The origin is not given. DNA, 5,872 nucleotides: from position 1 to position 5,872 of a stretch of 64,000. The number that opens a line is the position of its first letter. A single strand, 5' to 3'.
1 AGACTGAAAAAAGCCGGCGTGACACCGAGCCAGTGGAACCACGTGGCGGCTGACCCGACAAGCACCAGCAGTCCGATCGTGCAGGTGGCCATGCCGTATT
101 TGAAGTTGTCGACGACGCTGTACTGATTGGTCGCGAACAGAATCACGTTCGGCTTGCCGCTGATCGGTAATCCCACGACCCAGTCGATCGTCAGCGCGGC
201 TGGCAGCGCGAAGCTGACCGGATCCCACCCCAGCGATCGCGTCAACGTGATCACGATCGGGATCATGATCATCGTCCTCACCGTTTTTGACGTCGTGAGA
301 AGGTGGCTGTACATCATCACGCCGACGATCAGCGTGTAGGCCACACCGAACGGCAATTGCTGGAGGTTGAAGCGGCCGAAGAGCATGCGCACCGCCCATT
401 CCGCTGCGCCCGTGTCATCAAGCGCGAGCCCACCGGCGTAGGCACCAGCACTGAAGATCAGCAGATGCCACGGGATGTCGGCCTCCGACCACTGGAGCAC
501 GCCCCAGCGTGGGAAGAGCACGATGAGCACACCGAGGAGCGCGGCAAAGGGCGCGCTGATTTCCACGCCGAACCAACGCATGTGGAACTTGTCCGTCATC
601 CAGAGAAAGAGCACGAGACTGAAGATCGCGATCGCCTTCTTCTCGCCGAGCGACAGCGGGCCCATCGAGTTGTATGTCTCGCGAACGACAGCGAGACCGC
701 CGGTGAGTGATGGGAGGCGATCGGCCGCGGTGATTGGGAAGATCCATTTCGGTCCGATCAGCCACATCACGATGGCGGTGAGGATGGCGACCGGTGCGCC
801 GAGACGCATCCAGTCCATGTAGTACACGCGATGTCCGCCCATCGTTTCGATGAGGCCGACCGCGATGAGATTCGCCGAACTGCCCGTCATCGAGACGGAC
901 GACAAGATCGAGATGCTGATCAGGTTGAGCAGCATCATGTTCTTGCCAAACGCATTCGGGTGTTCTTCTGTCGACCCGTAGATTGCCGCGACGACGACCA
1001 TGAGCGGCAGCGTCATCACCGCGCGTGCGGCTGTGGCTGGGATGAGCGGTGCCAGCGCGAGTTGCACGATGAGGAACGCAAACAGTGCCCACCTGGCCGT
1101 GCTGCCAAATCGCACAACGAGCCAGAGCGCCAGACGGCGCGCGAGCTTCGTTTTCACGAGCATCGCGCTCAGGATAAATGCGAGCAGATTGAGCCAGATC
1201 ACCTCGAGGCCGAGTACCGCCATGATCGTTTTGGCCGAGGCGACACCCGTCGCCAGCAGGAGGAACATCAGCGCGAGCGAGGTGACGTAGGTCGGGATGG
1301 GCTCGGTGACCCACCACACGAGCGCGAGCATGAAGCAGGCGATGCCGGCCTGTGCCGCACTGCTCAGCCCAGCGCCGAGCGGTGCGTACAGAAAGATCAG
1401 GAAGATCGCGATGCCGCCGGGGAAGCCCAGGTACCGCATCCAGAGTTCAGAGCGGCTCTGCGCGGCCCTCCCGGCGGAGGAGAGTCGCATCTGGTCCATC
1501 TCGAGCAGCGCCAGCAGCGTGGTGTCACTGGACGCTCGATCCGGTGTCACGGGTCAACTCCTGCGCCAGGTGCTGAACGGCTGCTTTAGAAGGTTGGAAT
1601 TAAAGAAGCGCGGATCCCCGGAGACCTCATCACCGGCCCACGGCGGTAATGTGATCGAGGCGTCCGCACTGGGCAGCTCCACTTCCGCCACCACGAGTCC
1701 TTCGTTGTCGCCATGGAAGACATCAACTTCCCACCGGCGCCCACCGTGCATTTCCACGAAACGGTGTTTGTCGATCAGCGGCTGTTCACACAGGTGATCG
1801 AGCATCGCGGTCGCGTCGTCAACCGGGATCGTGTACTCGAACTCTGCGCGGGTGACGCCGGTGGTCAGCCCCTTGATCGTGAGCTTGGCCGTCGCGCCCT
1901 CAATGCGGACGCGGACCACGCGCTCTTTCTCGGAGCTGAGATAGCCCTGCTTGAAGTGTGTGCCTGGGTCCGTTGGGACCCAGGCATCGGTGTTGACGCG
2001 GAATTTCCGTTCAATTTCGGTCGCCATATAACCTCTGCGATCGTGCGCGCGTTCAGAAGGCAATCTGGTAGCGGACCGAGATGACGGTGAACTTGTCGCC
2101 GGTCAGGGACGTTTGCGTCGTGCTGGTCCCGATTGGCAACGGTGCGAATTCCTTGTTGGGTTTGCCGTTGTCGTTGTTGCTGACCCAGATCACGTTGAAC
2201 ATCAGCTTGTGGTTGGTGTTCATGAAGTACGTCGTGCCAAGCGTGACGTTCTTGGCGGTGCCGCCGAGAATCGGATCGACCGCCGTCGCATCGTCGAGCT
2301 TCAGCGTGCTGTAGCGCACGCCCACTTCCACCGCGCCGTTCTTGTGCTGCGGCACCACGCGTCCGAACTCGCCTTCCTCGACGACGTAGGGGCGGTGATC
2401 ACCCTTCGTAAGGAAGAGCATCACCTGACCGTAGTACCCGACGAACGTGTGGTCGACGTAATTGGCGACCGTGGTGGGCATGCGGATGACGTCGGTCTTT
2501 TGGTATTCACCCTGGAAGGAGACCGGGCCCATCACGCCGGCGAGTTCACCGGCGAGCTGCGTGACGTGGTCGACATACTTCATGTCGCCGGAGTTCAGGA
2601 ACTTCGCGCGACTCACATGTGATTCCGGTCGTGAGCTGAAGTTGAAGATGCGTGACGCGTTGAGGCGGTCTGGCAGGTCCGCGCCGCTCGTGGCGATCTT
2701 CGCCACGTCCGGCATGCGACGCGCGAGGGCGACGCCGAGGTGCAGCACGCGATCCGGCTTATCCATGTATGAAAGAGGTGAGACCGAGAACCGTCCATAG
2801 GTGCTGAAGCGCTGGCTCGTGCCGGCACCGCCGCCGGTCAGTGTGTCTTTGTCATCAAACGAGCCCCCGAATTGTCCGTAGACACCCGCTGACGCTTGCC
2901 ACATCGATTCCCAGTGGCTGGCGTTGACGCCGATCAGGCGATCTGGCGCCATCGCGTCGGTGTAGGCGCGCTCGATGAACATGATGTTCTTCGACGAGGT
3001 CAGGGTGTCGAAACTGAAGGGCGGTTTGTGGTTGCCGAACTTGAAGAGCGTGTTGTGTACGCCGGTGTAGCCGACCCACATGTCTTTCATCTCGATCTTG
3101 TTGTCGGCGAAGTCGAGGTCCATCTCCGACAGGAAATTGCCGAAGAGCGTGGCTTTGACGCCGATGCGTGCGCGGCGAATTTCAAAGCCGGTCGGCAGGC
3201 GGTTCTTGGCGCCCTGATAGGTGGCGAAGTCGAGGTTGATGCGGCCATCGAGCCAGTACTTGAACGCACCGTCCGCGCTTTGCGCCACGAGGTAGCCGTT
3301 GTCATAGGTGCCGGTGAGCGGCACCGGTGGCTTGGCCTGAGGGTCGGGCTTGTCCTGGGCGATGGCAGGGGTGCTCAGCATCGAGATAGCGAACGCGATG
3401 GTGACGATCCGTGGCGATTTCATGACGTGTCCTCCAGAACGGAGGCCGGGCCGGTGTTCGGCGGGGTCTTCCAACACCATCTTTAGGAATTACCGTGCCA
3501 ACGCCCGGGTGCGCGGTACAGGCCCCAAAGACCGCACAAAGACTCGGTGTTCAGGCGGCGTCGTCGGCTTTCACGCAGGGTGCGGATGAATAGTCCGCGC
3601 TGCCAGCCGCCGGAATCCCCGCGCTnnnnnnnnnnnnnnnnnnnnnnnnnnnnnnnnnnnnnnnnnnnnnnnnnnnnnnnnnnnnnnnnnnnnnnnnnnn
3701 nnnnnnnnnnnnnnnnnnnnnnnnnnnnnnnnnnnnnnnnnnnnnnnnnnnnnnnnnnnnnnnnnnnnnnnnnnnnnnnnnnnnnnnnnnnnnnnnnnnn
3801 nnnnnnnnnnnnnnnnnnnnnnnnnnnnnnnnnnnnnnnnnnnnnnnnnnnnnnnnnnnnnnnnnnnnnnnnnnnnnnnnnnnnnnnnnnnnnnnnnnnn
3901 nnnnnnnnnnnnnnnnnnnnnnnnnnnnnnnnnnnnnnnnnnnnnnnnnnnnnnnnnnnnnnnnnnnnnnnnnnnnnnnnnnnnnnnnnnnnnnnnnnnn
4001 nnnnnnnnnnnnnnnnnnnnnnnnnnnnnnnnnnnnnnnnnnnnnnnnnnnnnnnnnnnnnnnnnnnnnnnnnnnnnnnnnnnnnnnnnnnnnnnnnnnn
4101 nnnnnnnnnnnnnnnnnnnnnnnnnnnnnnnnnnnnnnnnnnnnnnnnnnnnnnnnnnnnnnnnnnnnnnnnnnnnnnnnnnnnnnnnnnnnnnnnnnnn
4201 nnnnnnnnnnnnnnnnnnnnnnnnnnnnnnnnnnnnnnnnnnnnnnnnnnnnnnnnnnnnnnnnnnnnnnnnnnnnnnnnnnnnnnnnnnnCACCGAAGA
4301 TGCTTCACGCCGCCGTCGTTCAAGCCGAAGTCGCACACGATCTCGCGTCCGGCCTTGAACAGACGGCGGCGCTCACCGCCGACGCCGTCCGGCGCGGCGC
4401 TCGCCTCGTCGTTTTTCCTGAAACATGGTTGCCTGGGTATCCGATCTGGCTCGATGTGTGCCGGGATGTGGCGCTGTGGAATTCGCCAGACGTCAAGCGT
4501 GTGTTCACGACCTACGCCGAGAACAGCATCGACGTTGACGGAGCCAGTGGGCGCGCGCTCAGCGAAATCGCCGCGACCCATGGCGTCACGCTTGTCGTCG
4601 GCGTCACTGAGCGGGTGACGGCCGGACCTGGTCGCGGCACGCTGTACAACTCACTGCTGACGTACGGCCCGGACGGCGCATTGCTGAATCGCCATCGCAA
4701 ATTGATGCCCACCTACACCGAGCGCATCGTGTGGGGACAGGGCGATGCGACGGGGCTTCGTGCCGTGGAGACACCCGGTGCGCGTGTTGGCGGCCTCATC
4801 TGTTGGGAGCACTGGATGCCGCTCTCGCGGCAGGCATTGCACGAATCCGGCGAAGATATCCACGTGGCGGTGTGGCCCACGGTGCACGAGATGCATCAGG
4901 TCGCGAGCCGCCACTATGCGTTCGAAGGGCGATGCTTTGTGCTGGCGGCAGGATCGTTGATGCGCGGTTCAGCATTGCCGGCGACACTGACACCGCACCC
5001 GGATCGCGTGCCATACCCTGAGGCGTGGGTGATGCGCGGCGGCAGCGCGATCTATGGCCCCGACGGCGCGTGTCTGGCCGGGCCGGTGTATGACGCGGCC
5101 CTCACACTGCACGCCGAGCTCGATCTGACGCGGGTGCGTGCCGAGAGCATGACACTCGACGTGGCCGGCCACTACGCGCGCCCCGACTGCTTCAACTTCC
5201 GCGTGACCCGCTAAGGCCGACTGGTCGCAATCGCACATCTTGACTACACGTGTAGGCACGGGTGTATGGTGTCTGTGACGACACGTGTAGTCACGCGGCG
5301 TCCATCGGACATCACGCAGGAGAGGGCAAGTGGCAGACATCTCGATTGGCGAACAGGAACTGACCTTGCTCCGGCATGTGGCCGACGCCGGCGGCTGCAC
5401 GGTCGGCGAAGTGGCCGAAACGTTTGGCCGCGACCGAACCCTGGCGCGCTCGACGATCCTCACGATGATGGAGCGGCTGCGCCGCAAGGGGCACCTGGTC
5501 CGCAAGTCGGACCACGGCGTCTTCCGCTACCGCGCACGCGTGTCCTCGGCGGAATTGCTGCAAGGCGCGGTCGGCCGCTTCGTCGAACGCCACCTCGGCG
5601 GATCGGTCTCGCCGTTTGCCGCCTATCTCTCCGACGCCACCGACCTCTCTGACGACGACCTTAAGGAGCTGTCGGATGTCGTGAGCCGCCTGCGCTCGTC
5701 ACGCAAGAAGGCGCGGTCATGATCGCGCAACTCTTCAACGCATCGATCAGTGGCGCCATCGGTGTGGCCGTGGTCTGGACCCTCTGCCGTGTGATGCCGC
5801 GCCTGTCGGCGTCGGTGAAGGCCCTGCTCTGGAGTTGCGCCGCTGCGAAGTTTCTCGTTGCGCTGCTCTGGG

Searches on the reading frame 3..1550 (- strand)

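Call 44: search_protein_families(library=pfam, max_evalue=0.00001, proteins=[window:3-1550:-])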
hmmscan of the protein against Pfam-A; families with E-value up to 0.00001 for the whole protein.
window:3-1550:- (516 aa): 2 families
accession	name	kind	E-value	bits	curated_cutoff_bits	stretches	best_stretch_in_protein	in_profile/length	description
PF00939.25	Na_sulph_symp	-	1.1e-58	199.9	27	1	47-510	11-471/472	Sodium:sulfate symporter transmembrane region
PF03600.22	CitMHS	-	1.3e-27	97.2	31.9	1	77-411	1-293/336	Citrate transporter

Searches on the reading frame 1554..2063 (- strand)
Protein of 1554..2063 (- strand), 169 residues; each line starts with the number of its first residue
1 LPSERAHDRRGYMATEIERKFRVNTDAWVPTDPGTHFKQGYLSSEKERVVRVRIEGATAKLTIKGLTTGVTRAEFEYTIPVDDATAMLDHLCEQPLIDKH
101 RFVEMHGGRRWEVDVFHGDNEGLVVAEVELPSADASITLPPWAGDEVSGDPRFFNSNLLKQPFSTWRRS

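Call 44: search_protein_families(library=pfam, max_evalue=0.00001, proteins=[window:1554-2063:-])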
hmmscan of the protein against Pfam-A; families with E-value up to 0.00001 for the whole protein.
window:1554-2063:- (169 aa): 1 family
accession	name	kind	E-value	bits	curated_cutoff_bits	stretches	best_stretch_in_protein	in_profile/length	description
PF01928.26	CYTH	-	1.7e-10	41.5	23.2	1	15-153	2-178/179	CYTH domain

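Call 81: find_encoding_contigs(protein=window:1554-2063:-, flank=10000, max_places=2)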
Protein window:1554-2063:- (169 aa): no gene with exactly this product is on record in the collection.
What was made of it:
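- Tried and rejected: Walking left of the window failed, because the protein is not on record (call 81).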

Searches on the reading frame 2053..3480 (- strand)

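Call 44: search_protein_families(library=pfam, max_evalue=0.00001, proteins=[window:2053-3480:-])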
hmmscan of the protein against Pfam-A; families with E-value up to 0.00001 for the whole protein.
window:2053-3480:- (475 aa): 1 family
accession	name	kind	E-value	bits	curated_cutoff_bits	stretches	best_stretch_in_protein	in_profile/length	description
PF07396.17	Porin_O_P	-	1.3e-43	150.2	20.9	1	77-444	3-355/370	Phosphate-selective porin O and P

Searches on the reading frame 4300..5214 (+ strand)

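Call 44: search_protein_families(library=pfam, max_evalue=0.00001, proteins=[window:4300-5214:+])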
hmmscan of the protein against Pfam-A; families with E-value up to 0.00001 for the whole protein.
window:4300-5214:+ (304 aa): 1 family
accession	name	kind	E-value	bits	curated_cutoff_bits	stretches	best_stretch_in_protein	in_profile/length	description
PF00795.27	CN_hydrolase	-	3.9e-48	164.4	23.2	1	4-281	2-253/256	Carbon-nitrogen hydrolase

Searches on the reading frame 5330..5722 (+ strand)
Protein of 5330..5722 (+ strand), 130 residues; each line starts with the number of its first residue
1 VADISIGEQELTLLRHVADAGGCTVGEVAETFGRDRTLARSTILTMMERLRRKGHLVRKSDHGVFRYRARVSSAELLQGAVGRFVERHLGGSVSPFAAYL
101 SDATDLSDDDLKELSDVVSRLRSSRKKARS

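Call 44: search_protein_families(library=pfam, max_evalue=0.00001, proteins=[window:5330-5722:+])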
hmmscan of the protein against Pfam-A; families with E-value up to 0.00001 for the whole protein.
window:5330-5722:+ (130 aa): 1 family
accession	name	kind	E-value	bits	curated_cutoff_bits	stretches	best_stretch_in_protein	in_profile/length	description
PF03965.22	Penicillinase_R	-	1.4e-24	87.1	22.6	1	6-119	1-114/115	Penicillinase repressor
